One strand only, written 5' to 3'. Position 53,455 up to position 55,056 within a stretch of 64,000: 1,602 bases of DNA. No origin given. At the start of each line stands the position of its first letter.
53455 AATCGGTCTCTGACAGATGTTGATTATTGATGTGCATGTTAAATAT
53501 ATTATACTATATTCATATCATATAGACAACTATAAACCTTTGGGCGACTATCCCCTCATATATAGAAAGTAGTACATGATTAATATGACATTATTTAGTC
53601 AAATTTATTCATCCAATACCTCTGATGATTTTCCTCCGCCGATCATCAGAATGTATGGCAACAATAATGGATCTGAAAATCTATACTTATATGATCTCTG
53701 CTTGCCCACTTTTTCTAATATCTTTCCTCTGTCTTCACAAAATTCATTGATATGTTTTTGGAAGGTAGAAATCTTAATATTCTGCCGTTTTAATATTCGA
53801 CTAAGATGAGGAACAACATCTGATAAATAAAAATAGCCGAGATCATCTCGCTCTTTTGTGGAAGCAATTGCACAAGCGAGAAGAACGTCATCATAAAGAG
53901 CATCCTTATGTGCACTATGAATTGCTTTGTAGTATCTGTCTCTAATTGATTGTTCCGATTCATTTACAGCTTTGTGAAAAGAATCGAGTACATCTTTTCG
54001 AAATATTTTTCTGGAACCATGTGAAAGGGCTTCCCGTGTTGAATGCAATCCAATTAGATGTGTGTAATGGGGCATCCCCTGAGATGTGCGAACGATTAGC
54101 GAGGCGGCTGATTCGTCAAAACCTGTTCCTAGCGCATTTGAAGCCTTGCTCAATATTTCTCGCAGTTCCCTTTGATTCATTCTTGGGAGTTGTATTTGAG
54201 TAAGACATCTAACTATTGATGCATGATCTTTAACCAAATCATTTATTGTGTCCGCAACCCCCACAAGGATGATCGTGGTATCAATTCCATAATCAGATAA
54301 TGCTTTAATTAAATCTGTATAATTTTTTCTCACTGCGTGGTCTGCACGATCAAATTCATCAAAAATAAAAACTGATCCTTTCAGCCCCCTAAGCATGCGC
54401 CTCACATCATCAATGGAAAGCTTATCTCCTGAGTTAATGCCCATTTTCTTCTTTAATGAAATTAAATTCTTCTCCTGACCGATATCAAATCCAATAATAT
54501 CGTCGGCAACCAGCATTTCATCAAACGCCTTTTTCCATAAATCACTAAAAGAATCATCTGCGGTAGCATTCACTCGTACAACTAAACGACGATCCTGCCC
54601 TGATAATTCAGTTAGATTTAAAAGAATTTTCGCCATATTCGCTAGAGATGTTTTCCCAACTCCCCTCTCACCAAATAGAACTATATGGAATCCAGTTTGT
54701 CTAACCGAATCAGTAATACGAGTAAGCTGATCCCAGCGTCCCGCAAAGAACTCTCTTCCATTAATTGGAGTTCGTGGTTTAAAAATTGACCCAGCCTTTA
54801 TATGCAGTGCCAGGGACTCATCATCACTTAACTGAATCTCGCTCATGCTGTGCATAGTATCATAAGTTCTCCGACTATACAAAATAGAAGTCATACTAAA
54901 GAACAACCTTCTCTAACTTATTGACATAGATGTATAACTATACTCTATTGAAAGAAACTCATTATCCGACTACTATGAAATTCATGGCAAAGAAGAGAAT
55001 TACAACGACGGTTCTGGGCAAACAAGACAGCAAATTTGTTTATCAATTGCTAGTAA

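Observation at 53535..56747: Recently inserted IS1595-family transposon with intact IRs, 8-bp target duplication and 2 kb of cargo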

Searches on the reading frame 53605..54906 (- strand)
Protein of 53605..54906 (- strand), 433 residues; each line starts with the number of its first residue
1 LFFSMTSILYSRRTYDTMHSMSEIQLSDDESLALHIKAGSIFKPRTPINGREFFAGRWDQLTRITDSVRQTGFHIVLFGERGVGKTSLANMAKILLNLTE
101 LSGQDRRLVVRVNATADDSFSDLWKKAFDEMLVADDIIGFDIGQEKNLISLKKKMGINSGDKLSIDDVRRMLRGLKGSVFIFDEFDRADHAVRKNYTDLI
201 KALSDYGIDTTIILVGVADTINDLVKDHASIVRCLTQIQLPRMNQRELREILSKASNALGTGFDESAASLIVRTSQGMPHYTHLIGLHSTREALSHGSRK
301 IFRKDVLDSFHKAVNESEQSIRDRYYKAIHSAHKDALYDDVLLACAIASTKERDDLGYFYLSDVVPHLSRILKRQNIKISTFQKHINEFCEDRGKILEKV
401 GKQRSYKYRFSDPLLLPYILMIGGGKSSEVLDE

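Call 6: search_protein_families(library=pfam, proteins=[window:53605-54906:-], max_evalue=0.1)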
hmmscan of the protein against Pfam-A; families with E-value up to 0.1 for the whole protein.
window:53605-54906:- (433 aa): 17 families
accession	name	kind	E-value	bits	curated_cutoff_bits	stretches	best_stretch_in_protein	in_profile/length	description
PF20703.3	nSTAND1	-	5e-11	43.3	27.1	1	51-279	13-223/379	Novel STAND NTPase 1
PF13401.12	AAA_22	-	2.2e-09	38.1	27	1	74-218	7-124/130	AAA domain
PF13191.12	AAA_16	-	1.2e-05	26.3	32.6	1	56-194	4-150/167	AAA ATPase domain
PF05621.17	TniB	-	6.6e-05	22.9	22.4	1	151-242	94-186/189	Bacterial TniB protein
PF00004.35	AAA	-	0.00017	22.5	21.2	1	75-241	1-130/131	ATPase family associated with various cellular activities (AAA)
PF20720.3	nSTAND3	-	0.0019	18.4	27.2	1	74-142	19-79/155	Novel STAND NTPase 3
PF01637.24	ATPase_2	-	0.0023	18.2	33.2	1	54-259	1-198/225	ATPase domain predominantly from Archaea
PF04851.21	ResIII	-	0.0042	17.4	22.5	1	61-204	12-151/164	Type III restriction enzyme, res subunit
PF13479.12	AAA_24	-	0.0064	16.8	27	0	74-96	4-26/195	AAA domain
PF07693.20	KAP_NTPase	-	0.0064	16.2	20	1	65-132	13-76/293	KAP family P-loop domain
PF13173.12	AAA_14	-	0.0068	16.8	27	0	75-110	5-44/129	AAA domain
PF07728.20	AAA_5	-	0.009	16.5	22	0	74-97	1-24/139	AAA domain (dynein-related subfamily)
PF12780.13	AAA_8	-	0.014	15.2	25.6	1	57-98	9-50/259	P-loop containing dynein motor region D4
PF05496.18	RuvB_N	-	0.03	14.5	27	0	73-91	34-52/159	Holliday junction DNA helicase RuvB P-loop domain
PF13238.12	AAA_18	-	0.039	14.8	29.4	0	75-135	1-52/128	AAA domain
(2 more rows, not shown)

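Call 8: search_protein_families(library=ncbifam, proteins=[window:53605-54906:-], max_evalue=0.1)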
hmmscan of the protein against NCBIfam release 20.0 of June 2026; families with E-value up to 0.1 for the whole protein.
window:53605-54906:- (433 aa): 11 families
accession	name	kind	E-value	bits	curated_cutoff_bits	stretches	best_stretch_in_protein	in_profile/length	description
TIGR00635.1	ruvB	equivalog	2.6e-05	23.4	299.05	0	74-92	32-50/305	Holliday junction branch migration DNA helicase RuvB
NF040586.1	FxSxx_TPR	equivalog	0.00024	19.7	300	1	54-89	8-42/830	FxSxx-COOH system tetratricopeptide repeat protein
NF000868.0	PRK00080.1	equivalog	0.00026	20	282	0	239-280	176-217/330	Holliday junction branch migration DNA helicase RuvB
TIGR02397.1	dnaX_nterm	equivalog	0.0011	18.3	250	0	76-97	40-61/355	DNA polymerase III subunit gamma/tau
NF000989.0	PRK00103.2-3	equivalog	0.002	18.2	169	1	161-247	53-139/160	23S rRNA (pseudouridine(1915)-N(3))-methyltransferase RlmH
NF040816.1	Fbpase1_Arch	equivalog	0.0024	17.4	430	1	169-270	13-119/271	class I fructose-bisphosphate aldolase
TIGR02902.1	spore_lonB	equivalog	0.0034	16.1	723.3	0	195-308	217-327/531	ATP-dependent protease LonB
TIGR02928.1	TIGR02928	subfamily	0.0038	16.1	181.3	1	73-259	41-217/366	orc1/cdc6 family replication initiation protein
NF003229.0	PRK04195.1-5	equivalog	0.016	13.9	280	0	75-117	47-91/413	replication factor C large subunit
TIGR02903.1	spore_lon_C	equivalog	0.043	12.3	678.8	0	73-92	176-195/615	Lon family ATP-dependent protease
NF006585.0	PRK09111.1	equivalog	0.096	11.3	604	0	161-250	259-346/616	DNA polymerase III subunit gamma/tau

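Call 9: search_protein_families(library=padloc, proteins=[window:53605-54906:-], max_evalue=0.1)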
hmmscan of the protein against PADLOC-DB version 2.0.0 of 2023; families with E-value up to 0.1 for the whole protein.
window:53605-54906:- (433 aa): 5 families
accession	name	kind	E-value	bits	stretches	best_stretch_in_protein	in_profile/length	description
PDLC05049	PDC-S59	-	0.0014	15.7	1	181-277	156-249/428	-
PDLC04140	mad8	-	0.0032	15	1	62-167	18-85/314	mads_8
PDLC00915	TRIP13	-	0.0073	13.7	0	75-90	66-81/302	TRIP13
PDLC02196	IetA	-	0.016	12.6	0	73-93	123-143/374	-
PDLC03838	DolB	-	0.024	11.9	0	60-94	154-188/375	-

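Call 22: search_solved_structures(query=window:53605-54906:-, max_evalue=1)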
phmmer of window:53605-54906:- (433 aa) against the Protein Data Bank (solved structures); distinct sequences matched with E-value up to 1: 13.
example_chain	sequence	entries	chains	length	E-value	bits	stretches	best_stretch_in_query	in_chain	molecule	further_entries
3pxi_A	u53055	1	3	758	0.0043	19.5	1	55-140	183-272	Negative regulator of genetic competence ClpC/MecB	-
3pxg_A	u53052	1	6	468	0.0045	19.5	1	55-140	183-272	Negative regulator of genetic competence ClpC/MecB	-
1in4_A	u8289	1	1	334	0.024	17.1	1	157-282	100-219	HOLLIDAY JUNCTION DNA HELICASE RUVB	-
1in7_A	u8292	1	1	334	0.024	17.1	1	157-282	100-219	HOLLIDAY JUNCTION DNA HELICASE RUVB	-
1in5_A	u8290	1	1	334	0.03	16.8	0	159-282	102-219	HOLLIDAY JUNCTION DNA HELICASE RUVB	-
1in8_A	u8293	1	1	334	0.03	16.8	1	159-282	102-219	HOLLIDAY JUNCTION DNA HELICASE RUVB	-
1in6_A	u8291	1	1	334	0.053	16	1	157-282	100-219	HOLLIDAY JUNCTION DNA HELICASE RUVB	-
6emw_E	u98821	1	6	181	0.13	14.7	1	55-138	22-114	ATP-dependent Clp protease ATP-binding subunit ClpC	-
6em8_A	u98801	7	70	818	0.17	14.3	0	55-138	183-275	ATP-dependent Clp protease ATP-binding subunit ClpC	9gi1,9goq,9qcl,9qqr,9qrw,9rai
6em9_A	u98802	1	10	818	0.23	13.9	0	55-138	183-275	ATP-dependent Clp protease ATP-binding subunit ClpC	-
1j7k_A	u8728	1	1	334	0.27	13.6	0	157-278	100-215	HOLLIDAY JUNCTION DNA HELICASE RUVB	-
4a62_A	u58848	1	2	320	0.46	12.9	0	146-190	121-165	PLASMID SEGREGATION PROTEIN PARM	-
2g3y_A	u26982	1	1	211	0.72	12.2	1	67-93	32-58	GTP-binding protein GEM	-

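Call 23: find_homologous_proteins(query=window:53605-54846:-, max_evalue=0.00001)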
Query window:53605-54846:- (413 aa): 3753 proteins with E <= 0.00001 among 8000 candidates; the best 120 are listed.
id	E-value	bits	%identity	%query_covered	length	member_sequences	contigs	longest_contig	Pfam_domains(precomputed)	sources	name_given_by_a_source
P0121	1.8e-269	911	100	100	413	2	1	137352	PF13401.13,PF20703.4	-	-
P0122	9.0e-151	521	60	99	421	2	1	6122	PF20703.4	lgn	-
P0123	6.7e-144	498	59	96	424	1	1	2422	PF00004.36,PF20703.4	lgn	-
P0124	7.3e-141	488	59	97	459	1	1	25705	PF20703.4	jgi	-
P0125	4.2e-140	486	58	96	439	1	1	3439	PF13401.13,PF20703.4,PF13191.13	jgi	jgi:hypothetical protein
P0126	6.5e-140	485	57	96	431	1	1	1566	PF00004.36,PF13401.13,PF20703.4,PF05621.18,PF13191.13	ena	-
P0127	7.7e-140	485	56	98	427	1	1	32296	PF20703.4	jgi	-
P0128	8.6e-139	481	57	97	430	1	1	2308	PF20703.4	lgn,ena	-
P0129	1.4e-138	481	57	99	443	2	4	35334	PF00004.36,PF13401.13,PF20703.4,PF13191.13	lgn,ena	-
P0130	7.0e-138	478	57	96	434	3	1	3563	PF13401.13,PF20703.4,PF13191.13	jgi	jgi:hypothetical protein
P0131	1.3e-137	477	57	98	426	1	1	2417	PF00004.36,PF13401.13,PF20703.4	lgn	-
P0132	2.8e-137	476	56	96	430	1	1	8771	PF00004.36,PF13401.13,PF20703.4,PF13191.13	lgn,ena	-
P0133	5.7e-137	475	58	96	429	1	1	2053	PF00004.36,PF13401.13,PF20703.4,PF13191.13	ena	-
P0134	2.4e-136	473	57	95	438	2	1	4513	PF13401.13,PF20703.4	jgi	jgi:hypothetical protein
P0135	4.4e-136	472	57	95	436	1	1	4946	PF00004.36,PF13401.13,PF20703.4,PF13191.13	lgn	-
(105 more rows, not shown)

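Call 24: find_encoding_contigs(protein=P0121, flank=6000, max_places=6)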
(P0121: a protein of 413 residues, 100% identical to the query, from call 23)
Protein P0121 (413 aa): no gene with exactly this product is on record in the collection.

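Call 25: find_encoding_contigs(protein=P0122, flank=6000, max_places=3)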
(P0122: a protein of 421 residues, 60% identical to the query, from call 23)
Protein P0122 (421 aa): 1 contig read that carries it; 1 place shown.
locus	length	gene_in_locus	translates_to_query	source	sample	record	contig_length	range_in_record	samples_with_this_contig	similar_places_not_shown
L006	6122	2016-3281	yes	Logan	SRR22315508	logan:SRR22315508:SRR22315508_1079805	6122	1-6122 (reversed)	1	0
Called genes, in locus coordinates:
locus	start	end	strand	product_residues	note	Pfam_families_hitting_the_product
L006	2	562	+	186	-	?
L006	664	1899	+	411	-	PF03235:GmrSD_N, PF01844:HNH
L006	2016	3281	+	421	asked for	PF20703:nSTAND1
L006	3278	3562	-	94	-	-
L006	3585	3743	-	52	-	-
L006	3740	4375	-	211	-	-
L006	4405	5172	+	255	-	-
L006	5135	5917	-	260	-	PF05013:FGase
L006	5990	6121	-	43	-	?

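Call 26: find_encoding_contigs(protein=P0124, flank=6000, max_places=3)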
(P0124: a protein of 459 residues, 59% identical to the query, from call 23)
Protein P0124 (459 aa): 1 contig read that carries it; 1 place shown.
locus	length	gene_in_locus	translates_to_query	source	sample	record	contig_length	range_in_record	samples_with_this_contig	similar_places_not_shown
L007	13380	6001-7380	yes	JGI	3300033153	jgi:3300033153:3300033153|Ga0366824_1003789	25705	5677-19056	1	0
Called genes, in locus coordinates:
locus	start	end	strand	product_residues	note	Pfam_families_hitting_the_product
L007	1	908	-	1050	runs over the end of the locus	PF13519:VWA_2 (weak), PF13768:VWA_3 (weak), PF00092:VWA (weak), PF07090:GATase1_like (weak)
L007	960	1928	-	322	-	PF08450:SGL (faint), PF17170:DUF5128 (faint), PF25021:TEN_NHL (faint), PF13449:Phytase-like (faint), PF24684:Vgb_lyase, PF01436:NHL (weak)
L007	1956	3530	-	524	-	-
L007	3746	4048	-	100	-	PF01381:HTH_3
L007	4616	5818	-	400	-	PF00817:IMS, PF14520:HHH_5 (weak), PF21999:IMS_HHH_1 (weak), PF11799:IMS_C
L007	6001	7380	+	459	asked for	PF20703:nSTAND1 (weak)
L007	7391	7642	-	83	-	PF00817:IMS (weak)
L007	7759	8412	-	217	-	PF12679:ABC2_membrane_2, PF13346:ABC2_membrane_5 (weak), PF12730:ABC2_membrane_4 (weak)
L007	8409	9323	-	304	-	PF00005:ABC_tran, PF13304:AAA_21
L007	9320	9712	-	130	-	PF00392:GntR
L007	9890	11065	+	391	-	-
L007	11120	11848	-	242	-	PF11967:RecO_N, PF02565:RecO_C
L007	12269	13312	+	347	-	PF01040:UbiA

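Call 53: search_solved_structures(query=A3, max_evalue=0.01)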
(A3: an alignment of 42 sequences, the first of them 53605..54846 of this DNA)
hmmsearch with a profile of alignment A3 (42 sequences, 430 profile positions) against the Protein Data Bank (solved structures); distinct sequences matched with E-value up to 0.01: 9.
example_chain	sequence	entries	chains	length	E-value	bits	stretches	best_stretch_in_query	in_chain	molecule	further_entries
1in7_A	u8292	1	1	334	7.3e-05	25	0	231-270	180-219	HOLLIDAY JUNCTION DNA HELICASE RUVB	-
1in8_A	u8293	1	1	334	8.5e-05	24.8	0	231-270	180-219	HOLLIDAY JUNCTION DNA HELICASE RUVB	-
1in5_A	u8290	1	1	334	8.8e-05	24.7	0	231-270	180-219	HOLLIDAY JUNCTION DNA HELICASE RUVB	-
1in4_A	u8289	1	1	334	8.9e-05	24.7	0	231-270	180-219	HOLLIDAY JUNCTION DNA HELICASE RUVB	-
1in6_A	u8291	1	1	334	0.00046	22.4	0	231-270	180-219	HOLLIDAY JUNCTION DNA HELICASE RUVB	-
1j7k_A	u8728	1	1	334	0.0017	20.5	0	231-266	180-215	HOLLIDAY JUNCTION DNA HELICASE RUVB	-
2ht6_A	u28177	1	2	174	0.0047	19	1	58-89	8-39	GTP-binding protein GEM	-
2g3y_A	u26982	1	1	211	0.0056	18.8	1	57-89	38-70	GTP-binding protein GEM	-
2cjw_A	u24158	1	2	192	0.0059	18.7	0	58-89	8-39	GTP-BINDING PROTEIN GEM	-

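Call 54: search_protein_families(library=phrogs, proteins=[window:53605-54846:-], max_evalue=0.01)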
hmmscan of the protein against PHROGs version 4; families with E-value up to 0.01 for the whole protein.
window:53605-54846:- (413 aa): 5 families
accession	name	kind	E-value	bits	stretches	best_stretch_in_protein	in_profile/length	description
phrog_6841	-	unknown function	5.6e-49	168.2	2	156-403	165-416/470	-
phrog_168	-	DNA, RNA and nucleotide metabolism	3e-06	28.2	1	44-239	36-177/314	clamp loader of DNA polymerase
phrog_11838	-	DNA, RNA and nucleotide metabolism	0.0039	17.4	0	55-257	43-193/420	clamp loader of DNA polymerase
phrog_7998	-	unknown function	0.0043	17.3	0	39-73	27-61/339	-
phrog_5846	-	DNA, RNA and nucleotide metabolism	0.0058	16.9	0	55-258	41-191/380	clamp loader of DNA polymerase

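Call 55: find_related_loci(query=A3, collection=viral_contigs, flank=6000)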
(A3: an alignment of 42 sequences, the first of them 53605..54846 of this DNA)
Query A3 (413 aa) in viral_contigs; peptide patterns used: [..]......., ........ (x = any residue, [..] = any of these).
63 stretches matched a pattern; 48 encode a relative of the query (tblastn E <= 1e-3); 48 distinct loci.
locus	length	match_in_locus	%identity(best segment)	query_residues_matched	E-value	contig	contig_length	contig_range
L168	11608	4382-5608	52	10-413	2e-134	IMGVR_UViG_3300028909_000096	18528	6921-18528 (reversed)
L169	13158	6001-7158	46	18-401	5e-105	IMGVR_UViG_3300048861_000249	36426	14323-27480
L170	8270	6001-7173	41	4-403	4e-94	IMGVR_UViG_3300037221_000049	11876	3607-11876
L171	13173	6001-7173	40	5-403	3e-92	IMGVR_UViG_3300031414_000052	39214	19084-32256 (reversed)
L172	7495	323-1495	40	5-403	2e-92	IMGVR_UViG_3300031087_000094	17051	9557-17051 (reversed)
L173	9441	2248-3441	41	4-406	7e-90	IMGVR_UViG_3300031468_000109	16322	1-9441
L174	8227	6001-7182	40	5-403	2e-89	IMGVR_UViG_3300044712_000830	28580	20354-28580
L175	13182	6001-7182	40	5-403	2e-89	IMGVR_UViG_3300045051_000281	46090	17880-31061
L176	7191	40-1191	39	15-403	1e-88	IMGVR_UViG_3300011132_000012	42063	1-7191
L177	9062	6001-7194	39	1-403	2e-88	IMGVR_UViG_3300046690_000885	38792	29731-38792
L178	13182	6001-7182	41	5-403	1e-87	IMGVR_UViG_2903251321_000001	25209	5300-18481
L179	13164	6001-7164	40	14-403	3e-87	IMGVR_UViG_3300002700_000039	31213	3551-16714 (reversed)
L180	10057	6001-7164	40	14-403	3e-87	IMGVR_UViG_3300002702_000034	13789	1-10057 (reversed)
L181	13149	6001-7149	41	13-403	2e-86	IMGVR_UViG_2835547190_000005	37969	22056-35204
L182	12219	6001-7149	40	13-403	1e-85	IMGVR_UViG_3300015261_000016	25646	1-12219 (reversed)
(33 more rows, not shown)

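Call 69: predict_structure(alignment_id=A3)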
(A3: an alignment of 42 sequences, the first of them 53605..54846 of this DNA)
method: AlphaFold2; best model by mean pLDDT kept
length: 413 residues; sequences in the alignment: 42
mean_pLDDT: 90.0   pTM: 0.86
mean pLDDT of the five models: 90.0, 89.8, 88.3, 87.1, 87.0
residues with pLDDT >= 90: 295; 70-90: 101; 50-70: 10; < 50: 7
segments of 3 or more residues with pLDDT < 50: 117-123
pLDDT, mean of each block of 10 residues (from residue 1): 82 95 86 88 94 95 93 87 81 96 92 63 64 80 92 93 95 95 96 94 84 94 94 96 96 94 96 96 95 83 92 89 95 90 96 95 95 91 93 93 77 73
secondary structure, 60 per line:
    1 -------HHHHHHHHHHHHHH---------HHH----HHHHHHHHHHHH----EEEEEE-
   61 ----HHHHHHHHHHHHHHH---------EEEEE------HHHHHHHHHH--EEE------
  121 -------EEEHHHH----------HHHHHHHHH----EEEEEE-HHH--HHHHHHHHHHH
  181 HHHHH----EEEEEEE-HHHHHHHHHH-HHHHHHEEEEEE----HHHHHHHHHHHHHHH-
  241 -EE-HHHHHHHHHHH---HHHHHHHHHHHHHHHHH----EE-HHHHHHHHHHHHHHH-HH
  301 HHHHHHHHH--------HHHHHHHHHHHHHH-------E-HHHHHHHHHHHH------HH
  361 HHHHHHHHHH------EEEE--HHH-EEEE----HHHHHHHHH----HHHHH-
elements in order: H8-21 H38-49 E54-59 H65-79 E89-93 H100-109 E112-114 E128-130 H131-134 H145-153 E158-163 H170-185 E190-196 H198-207 H209-214 E215-220 H225-239 H245-255 H259-275 H283-297 H299-309 H318-331 H341-352 H359-370 E377-380 E387-390 H395-403 H408-412
